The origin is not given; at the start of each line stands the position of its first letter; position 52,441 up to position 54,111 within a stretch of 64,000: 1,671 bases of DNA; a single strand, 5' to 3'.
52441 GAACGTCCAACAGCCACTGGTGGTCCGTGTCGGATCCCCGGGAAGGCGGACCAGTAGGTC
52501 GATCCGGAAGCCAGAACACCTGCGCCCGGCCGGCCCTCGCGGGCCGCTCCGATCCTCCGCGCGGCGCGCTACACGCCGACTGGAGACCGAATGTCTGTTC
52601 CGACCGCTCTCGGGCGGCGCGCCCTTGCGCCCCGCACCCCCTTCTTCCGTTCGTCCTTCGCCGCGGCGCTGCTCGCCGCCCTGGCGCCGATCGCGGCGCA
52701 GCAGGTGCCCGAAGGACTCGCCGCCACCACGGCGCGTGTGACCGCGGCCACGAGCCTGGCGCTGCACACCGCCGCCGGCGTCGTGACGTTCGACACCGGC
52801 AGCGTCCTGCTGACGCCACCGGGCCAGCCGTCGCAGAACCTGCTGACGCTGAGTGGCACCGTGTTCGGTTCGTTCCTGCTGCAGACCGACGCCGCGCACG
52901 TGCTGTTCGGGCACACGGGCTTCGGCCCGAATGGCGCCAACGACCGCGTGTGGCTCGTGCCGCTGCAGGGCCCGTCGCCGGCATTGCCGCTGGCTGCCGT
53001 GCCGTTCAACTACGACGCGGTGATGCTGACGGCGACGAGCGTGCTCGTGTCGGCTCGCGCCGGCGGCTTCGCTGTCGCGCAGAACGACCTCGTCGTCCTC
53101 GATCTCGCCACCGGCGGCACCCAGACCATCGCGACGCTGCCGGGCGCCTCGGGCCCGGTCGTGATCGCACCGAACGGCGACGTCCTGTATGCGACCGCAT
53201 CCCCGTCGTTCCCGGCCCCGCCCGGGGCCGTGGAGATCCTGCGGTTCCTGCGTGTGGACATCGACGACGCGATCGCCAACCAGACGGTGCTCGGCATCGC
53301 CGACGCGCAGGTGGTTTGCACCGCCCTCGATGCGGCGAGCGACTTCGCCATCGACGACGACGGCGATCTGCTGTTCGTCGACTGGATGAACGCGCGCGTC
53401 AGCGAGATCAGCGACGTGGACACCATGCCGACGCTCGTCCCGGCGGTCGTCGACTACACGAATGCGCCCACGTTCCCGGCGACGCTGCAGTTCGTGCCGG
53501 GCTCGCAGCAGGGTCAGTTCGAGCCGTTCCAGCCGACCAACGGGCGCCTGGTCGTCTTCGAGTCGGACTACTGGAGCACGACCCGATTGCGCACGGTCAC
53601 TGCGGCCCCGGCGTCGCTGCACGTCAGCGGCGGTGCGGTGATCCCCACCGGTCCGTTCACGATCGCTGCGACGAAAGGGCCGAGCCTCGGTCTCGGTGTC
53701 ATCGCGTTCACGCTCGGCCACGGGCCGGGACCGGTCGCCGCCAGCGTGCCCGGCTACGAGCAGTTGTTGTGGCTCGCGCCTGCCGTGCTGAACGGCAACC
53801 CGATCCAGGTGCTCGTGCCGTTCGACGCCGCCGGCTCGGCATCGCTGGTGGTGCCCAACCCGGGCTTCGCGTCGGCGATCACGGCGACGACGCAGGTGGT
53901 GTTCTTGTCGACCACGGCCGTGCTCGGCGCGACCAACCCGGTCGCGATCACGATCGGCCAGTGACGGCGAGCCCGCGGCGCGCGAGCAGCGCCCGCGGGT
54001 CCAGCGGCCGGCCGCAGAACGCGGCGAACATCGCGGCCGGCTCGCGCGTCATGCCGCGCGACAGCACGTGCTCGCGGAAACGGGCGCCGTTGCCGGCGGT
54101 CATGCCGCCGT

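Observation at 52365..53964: Cobalamin riboswitch controlling an uncharacterised secreted beta-propeller-like protein (candidate corrinoid-capture protein)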

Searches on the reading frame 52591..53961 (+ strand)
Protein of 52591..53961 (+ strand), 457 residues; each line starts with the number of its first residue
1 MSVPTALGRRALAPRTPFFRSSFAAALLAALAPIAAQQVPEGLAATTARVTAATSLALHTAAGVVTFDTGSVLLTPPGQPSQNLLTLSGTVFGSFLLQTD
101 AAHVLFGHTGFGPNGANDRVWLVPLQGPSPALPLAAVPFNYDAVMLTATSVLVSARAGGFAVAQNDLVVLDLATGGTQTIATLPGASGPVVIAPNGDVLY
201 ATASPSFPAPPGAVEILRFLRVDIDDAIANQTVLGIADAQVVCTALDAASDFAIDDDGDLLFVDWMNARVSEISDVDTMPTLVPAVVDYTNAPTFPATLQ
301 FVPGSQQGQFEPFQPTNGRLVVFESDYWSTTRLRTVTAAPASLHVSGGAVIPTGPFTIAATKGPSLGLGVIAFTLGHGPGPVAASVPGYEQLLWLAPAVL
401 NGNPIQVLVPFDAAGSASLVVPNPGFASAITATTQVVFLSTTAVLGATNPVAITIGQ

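Call 5: search_protein_families(library=pfam, proteins=[window:52591-53961:+], max_evalue=1)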
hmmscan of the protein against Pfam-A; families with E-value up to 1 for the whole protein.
window:52591-53961:+ (457 aa): 0 families

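Call 7: find_homologous_proteins(query=window:52591-53961:+)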
Query window:52591-53961:+ (457 aa): 152 proteins with E <= 0.001 among 8000 candidates; the best 120 are listed.
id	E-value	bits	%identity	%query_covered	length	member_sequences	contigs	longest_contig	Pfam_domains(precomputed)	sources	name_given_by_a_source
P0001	1.1e-286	969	100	100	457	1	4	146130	-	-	-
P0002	2.6e-249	846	88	100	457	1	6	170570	-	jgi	jgi:hypothetical protein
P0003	6.3e-174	597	66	100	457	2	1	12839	-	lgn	-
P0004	3.2e-173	595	65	100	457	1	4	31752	-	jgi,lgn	jgi:hypothetical protein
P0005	5.5e-142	492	56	98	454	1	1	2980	-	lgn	-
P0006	1.0e-139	484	57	92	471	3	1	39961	-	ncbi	-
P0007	2.2e-134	467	56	92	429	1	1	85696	-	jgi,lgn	jgi:hypothetical protein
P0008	3.5e-134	466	56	93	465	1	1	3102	-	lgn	-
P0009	2.6e-133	463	54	98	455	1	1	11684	-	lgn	-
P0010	1.5e-131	458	55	96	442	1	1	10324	-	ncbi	ncbi:MAG: hypothetical protein ABIP94_04620 [Planctomycetota bacterium]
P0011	2.5e-131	457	53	98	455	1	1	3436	-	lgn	-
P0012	1.5e-129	451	56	92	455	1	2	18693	-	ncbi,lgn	ncbi:MAG: hypothetical protein WAT39_11105 [Planctomycetota bacterium]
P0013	2.6e-125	437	52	97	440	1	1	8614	-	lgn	-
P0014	6.8e-125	436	54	97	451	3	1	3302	-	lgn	-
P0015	3.0e-123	430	52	94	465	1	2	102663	-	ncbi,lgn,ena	-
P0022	7.5e-120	419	53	97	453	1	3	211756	-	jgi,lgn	jgi:hypothetical protein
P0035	2.4e-110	388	51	88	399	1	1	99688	-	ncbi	ncbi:MAG TPA: hypothetical protein VF384_00295 [Planctomycetota bacterium]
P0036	3.4e-110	387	50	92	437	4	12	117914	-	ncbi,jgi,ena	jgi:hypothetical protein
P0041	3.0e-106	374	48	94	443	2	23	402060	-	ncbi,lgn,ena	ncbi:MAG: hypothetical protein U1F60_01925 [Planctomycetota bacterium]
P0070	2.5e-93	332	43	96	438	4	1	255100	-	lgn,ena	-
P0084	1.1e-88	316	44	92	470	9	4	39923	-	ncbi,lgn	-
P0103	5.7e-83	297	41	92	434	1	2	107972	-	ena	-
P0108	9.6e-81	290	41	93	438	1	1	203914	-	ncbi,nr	ncbi:MAG: hypothetical protein NXI31_15520 [bacterium]|nr:hypothetical protein [bacterium]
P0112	3.3e-79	285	39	93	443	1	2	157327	-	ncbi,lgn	-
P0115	1.2e-78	283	42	92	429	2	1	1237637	-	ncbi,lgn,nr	ncbi:MAG: hypothetical protein IPK26_01250 [Planctomycetes bacterium]|nr:hypothetical protein [Planc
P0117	7.1e-78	281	40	96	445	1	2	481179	-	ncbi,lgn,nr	ncbi:MAG: hypothetical protein H6838_12095 [Planctomycetes bacterium]|nr:hypothetical protein [Planc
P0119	7.6e-77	277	42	92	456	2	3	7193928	-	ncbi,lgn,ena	-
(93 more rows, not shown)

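Call 10: find_encoding_contigs(protein=P0001, flank=10000, max_places=4)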
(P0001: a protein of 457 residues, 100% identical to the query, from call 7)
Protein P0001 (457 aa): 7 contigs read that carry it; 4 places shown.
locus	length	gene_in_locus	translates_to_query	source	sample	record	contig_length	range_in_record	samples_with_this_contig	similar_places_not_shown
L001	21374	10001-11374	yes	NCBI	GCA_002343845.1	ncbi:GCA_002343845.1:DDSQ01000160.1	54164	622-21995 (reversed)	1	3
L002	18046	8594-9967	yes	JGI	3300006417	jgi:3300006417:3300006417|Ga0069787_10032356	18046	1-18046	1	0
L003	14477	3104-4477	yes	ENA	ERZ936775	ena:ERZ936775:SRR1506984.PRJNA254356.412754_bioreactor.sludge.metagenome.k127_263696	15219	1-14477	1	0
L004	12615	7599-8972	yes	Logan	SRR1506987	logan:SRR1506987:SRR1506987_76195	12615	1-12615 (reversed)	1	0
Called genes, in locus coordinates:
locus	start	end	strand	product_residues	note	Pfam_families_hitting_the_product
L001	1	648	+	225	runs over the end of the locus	PF03544:TonB_C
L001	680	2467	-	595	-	-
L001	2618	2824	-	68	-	-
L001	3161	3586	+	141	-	PF04542:Sigma70_r2, PF08281:Sigma70_r4_2, PF04545:Sigma70_r4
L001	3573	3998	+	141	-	-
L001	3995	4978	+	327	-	-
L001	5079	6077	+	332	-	-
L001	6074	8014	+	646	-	-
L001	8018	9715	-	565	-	PF09913:DUF2142 (weak), PF13231:PMT_2 (weak)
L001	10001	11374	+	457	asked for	-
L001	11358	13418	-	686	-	PF01432:Peptidase_M3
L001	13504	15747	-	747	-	PF00069:Pkinase, PF07714:PK_Tyr_Ser-Thr, PF13181:TPR_8 (faint), PF13432:TPR_16 (weak)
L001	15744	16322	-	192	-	PF07638:Sigma70_ECF, PF08281:Sigma70_r4_2, PF04545:Sigma70_r4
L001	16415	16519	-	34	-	-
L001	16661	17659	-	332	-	PF00291:PALP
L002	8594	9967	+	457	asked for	-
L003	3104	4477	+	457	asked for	-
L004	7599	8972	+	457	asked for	-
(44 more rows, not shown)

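Call 14: find_related_loci(query=A1, collection=genome_contigs, flank=10000)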
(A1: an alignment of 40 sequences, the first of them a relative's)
Query A1 (457 aa) in genome_contigs; peptide patterns used: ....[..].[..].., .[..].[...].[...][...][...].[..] (x = any residue, [..] = any of these).
312 stretches matched a pattern; 38 encode a relative of the query (tblastn E <= 1e-3); 38 distinct loci.
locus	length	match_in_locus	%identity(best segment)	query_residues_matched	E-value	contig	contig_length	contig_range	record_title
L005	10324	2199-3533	55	9-457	5e-138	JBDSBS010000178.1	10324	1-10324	MAG: Planctomycetota bacterium isolate cluster1_bin.139 k127_8934255, whole genome shotgun sequence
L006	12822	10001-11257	56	37-456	4e-130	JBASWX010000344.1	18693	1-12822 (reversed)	MAG: Planctomycetota bacterium isolate MFD03231_ilm_asm_bin1 k127_164711, whole genome shotgun sequence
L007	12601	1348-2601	53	33-448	9e-126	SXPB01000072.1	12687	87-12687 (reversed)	MAG: Planctomycetia bacterium isolate F1-120-MAGs241 F1-120__c160093, whole genome shotgun sequence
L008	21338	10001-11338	50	13-456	9e-124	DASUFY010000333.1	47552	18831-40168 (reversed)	MAG TPA_asm: Planctomycetota bacterium isolate SMAG_U1391 k141_827852, whole genome shotgun sequence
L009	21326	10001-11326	49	15-456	5e-123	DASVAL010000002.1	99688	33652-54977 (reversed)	MAG TPA_asm: Planctomycetota bacterium isolate SMAG_U1950 k141_1352990, whole genome shotgun sequence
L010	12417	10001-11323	50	15-457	2e-118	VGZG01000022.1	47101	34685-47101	MAG: Planctomycetota bacterium isolate K_Offshore_80m_m1_186 K_Offshore_80m_m1_186_Ga0194132_10001492, whole genome shot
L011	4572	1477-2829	49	5-457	3e-117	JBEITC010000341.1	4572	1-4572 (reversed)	MAG: Planctomycetota bacterium isolate Sample-108-S8-bin-105 Sample_108_S8-bin_105-k141_92569, whole genome shotgun sequ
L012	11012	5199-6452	51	34-456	7e-115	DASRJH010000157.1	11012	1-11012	MAG TPA_asm: Planctomycetota bacterium isolate SMAG_U10131 k141_2382096, whole genome shotgun sequence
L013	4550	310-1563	46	34-457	1e-104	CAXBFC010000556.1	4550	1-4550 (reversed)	MAG TPA_asm: uncultured bacterium isolate ERR2762127_binner23_Refined_22 genome assembly, contig: ERZ3421847.7047, whole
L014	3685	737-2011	48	25-455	1e-103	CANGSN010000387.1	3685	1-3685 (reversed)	MAG: Planctomycetota bacterium isolate RE-15aug16-297 genome assembly, contig: RE-15aug16-C58700, whole genome shotgun s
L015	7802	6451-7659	47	34-442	1e-100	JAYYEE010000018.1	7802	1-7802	MAG: Planctomycetota bacterium isolate XS_MAG54 XS_MAG54_0018, whole genome shotgun sequence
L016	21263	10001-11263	46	33-456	2e-100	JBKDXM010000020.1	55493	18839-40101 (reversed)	MAG: Planctomycetota bacterium isolate samp_4376_VAMB_356 samp_4376_417739, whole genome shotgun sequence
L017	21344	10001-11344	46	4-457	4e-100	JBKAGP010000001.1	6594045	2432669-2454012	MAG: Planctomycetota bacterium isolate Ske_MAG13 Ske_MAG13_0001, whole genome shotgun sequence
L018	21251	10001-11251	46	34-457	1e-97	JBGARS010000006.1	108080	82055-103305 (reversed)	MAG: Planctomycetota bacterium isolate MAG_AAO_AS.17 AAOAS-17_NODE_6_length_108080_cov_5.845479, whole genome shotgun se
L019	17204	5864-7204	43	8-457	8e-98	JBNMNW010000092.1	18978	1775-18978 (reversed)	MAG: Planctomycetota bacterium isolate 3300053697_24 Ga0535652_0003569, whole genome shotgun sequence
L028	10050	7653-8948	50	19-457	1e-120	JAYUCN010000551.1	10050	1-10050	MAG: Planctomycetota bacterium isolate GFS_6982 GFS_6982_550, whole genome shotgun sequence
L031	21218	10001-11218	47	27-436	3e-89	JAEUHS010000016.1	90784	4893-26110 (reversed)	MAG: Planctomycetota bacterium isolate new MAG-23 k141_933277, whole genome shotgun sequence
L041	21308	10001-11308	42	8-456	1e-72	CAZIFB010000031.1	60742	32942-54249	MAG TPA_asm: uncultured candidatus Brocadiaceae bacterium isolate SRP237561_co1_222 genome assembly, contig: NODE_654_le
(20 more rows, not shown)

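Call 20: predict_structure(alignment_id=A1)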
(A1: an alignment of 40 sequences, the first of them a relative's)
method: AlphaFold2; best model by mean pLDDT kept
length: 457 residues; sequences in the alignment: 40
mean_pLDDT: 89.7   pTM: 0.86
mean pLDDT of the five models: 89.7, 89.7, 89.1, 87.1, 85.4
residues with pLDDT >= 90: 348; 70-90: 72; 50-70: 3; < 50: 34
segments of 3 or more residues with pLDDT < 50: 1-23, 26-36
pLDDT, mean of each block of 10 residues (from residue 1): 40 43 48 58 94 95 95 97 95 95 97 87 97 95 97 92 93 98 94 97 85 96 98 97 95 96 95 92 93 93 92 95 91 96 92 95 96 85 90 91 91 96 91 95 93 92
secondary structure, 60 per line:
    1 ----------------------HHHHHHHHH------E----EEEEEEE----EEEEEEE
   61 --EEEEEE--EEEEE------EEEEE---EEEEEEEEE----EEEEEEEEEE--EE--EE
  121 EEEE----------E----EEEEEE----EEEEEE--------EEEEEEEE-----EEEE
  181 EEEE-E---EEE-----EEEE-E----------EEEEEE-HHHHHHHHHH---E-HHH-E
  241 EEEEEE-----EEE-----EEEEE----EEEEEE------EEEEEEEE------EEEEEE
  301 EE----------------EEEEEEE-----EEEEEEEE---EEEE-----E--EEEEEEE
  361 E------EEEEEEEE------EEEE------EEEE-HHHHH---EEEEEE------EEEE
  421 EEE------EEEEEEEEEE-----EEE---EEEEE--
elements in order: H23-31 E43-49 E54-60 E63-68 E71-75 E82-86 E90-98 E103-112 E119-124 E140-145 E150-155 E164-171 E177-184 E190-192 E198-201 E214-219 H221-230 E240-246 E252-254 E260-264 E269-274 E281-288 E295-302 E319-325 E331-338 E342-345 E354-361 E368-375 E382-385 E392-395 H397-401 E405-410 E417-423 E430-439 E445-447 E451-455

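Call 21: find_encoding_contigs(protein=P0115, flank=10000, max_places=1)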
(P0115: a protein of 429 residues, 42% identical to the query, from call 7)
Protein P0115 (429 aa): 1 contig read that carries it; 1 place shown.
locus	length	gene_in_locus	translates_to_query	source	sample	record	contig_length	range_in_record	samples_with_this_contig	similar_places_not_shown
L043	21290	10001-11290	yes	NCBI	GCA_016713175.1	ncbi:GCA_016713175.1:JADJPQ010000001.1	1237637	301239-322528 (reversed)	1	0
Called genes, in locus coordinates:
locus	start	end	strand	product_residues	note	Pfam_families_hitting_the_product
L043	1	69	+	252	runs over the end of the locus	PF04445:SAM_MT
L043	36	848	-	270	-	PF06325:PrmA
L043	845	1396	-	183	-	PF02441:Flavoprotein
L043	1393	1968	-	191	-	PF00625:Guanylate_kin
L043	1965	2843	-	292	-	PF03755:YicC-like_N, PF08340:YicC-like_C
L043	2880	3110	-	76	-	PF03840:SecG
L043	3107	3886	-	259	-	PF00121:TIM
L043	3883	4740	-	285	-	PF00793:DAHP_synth_1, PF03102:NeuB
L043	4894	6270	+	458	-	PF00282:Pyridoxal_deC, PF00155:Aminotran_1_2 (weak), PF00266:Aminotran_5 (weak)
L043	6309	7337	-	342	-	-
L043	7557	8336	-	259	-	-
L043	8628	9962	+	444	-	-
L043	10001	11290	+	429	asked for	-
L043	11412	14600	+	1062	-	PF00775:Dioxygenase_C (faint), PF02369:Big_1 (faint), PF13715:CarbopepD_reg_2 (faint), PF17210:SdrD_B (faint), PF13620:CarboxypepD_reg, PF17802:SpaA (faint), PF22904:NOMO1-like_2nd (faint), PF13620:CarboxypepD_reg (weak), +2 more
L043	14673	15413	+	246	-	-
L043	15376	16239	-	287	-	PF07285:DUF1444 (weak)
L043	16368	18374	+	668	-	PF16697:Yop-YscD_cpl, PF00498:FHA, PF00158:Sigma54_activat, PF14532:Sigma54_activ_2, PF25601:AAA_lid_14, PF02954:HTH_8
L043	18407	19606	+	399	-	PF00266:Aminotran_5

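Call 22: find_encoding_contigs(protein=P0108, flank=10000, max_places=1)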
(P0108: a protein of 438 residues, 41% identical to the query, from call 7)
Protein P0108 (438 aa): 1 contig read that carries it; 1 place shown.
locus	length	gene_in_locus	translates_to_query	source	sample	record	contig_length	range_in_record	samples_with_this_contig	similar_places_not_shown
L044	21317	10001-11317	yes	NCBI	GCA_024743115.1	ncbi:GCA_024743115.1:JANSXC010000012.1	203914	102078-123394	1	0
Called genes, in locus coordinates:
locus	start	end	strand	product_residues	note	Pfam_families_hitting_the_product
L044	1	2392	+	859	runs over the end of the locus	PF13176:TPR_7 (faint), PF00069:Pkinase, PF07714:PK_Tyr_Ser-Thr, PF03109:ABC1 (weak), PF07719:TPR_2 (faint), PF13424:TPR_12 (weak), PF13432:TPR_16 (weak), PF14559:TPR_19 (weak), +3 more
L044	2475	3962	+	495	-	-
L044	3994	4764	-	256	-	PF00106:adh_short, PF08659:KR, PF23441:SDR (weak), PF13561:adh_short_C2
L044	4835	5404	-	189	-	PF00440:TetR_N, PF16925:TetR_C_13 (weak)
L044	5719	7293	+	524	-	PF12450:vWF_A, PF00092:VWA, PF13768:VWA_3, PF13519:VWA_2, PF12034:YfbK_C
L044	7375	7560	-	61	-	-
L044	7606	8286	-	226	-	-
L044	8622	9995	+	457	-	-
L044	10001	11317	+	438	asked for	-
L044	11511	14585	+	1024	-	-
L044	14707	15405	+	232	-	-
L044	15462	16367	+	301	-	PF13354:Beta-lactamase2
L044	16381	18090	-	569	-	PF01019:G_glu_transpept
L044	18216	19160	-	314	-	-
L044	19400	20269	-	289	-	-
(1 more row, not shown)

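Call 26: fold_search(model_id=the predicted structure, library=pdb)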
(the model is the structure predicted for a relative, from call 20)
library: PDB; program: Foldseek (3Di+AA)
matches with E <= 10: 1286; with E <= 0.001: 163
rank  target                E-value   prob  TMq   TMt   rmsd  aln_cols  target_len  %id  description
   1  2p4o                  3.5e-07  1.00  0.43  0.61   5.4       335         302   14  CRYSTAL STRUCTURE OF A PUTATIVE LACTONASE OF THE SMP-30/GLUCONOLACTONASE/LRE-LIKE REGION FAMILY (NPUN_F0524) FROM NOSTOC (released 2007-04-17)
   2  2qe8_A                9.3e-07  1.00  0.40  0.52   8.2       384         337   13  Crystal structure of a putative hydrolase (ava_4197) from anabaena variabilis atcc 29413 at 1.35 A resolution (released 2007-07-10)
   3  1wcq_A                1.6e-06  1.00  0.30  0.24  15.7       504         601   10  Mutagenesis of the Nucleophilic Tyrosine in a Bacterial Sialidase to Phenylalanine. (released 2005-10-12)
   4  5es4_C                1.7e-06  1.00  0.28  0.16  15.6       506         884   11  RE-REFINEMENT OF INTEGRIN ALPHAXBETA2 ECTODOMAIN IN THE CLOSED/BENT CONFORMATION (released 2016-03-02)
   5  7djl_C                1.9e-06  1.00  0.37  0.36  17.9       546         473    7  Structure of four truncated and mutated forms of quenching protein (released 2022-06-08)
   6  6qsf_A                2.4e-06  1.00  0.37  0.62   5.8       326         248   16  Crystal structure of Pizza6S in the presence of Keggin (STA) (released 2020-03-18)
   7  4gn7_A                2.5e-06  1.00  0.40  0.58   6.7       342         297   12  mouse SMP30/GNL (released 2013-04-10)
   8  6stx                  2.9e-06  1.00  0.37  0.27  15.8       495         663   10  Copper oxidase from Colletotrichum graminicola (released 2019-11-13)
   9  2eid                  3.2e-06  1.00  0.36  0.28  16.0       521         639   10  Galactose Oxidase W290G mutant (released 2007-04-24)
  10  3o4j_D                3.5e-06  1.00  0.30  0.25  14.3       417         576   12  Structure and Catalysis of Acylaminoacyl Peptidase (released 2010-11-17)
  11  2hu8_A                3.9e-06  1.00  0.33  0.27  18.4       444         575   14  Binding of inhibitors by Acylaminoacyl peptidase (released 2007-05-15)
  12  1w8o_A                3.9e-06  1.00  0.31  0.25  15.1       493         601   13  Contribution of the Active Site Aspartic Acid to Catalysis in the Bacterial Neuraminidase from Micromonospora viridifa (released 2004-09-29)
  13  6vbu_7                3.9e-06  1.00  0.30  0.22  20.6       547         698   10  Structure of the bovine BBSome complex (released 2020-01-29)
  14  2qe8_B                4.2e-06  1.00  0.39  0.51   9.0       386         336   13  Crystal structure of a putative hydrolase (ava_4197) from anabaena variabilis atcc 29413 at 1.35 A resolution (released 2007-07-10)
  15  4gnc_A                5.4e-06  1.00  0.39  0.56   6.8       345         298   11  human SMP30/GNL-1,5-AG complex (released 2013-04-10)
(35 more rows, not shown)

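Call 27: search_protein_families(library=ncbifam, proteins=[P0001, L043:8628-9959:+, L043:11412-14597:+, L043:14673-15410:+, L043:6309-7337:-, L043:7557-8336:-], max_evalue=0.1)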
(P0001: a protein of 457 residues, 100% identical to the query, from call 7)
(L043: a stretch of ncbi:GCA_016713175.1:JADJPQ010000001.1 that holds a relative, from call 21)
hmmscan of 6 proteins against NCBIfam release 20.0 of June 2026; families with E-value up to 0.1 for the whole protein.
P0001 (457 aa): 0 families

L043:8628-9959:+ (444 aa): 0 families

L043:11412-14597:+ (1062 aa): 3 families
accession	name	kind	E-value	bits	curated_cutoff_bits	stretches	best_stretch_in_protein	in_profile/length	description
NF052345.1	S_layer_anammox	exception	3.7e-08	31.2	1400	3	849-999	1346-1489/1596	Kustd1514 family S-layer glycoprotein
TIGR04134.1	lipo_with_rSAM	hypoth_equivalog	1.5e-06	28.3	39.8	0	198-249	43-91/150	radical SAM-associated putative lipoprotein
NF058648.1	ECF_sub_HI1622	equivalog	0.0036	17.3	100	0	623-656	51-86/180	NikL family nickel/cobalt ECF transporter subunit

L043:14673-15410:+ (246 aa): 0 families

L043:6309-7337:- (342 aa): 1 family
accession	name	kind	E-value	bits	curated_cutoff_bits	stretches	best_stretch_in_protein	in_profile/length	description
NF033170.0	lipo_LIC13355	subfamily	6.5e-08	32.1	120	1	20-188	44-218/273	LIC_13355 family lipoprotein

L043:7557-8336:- (259 aa): 0 families
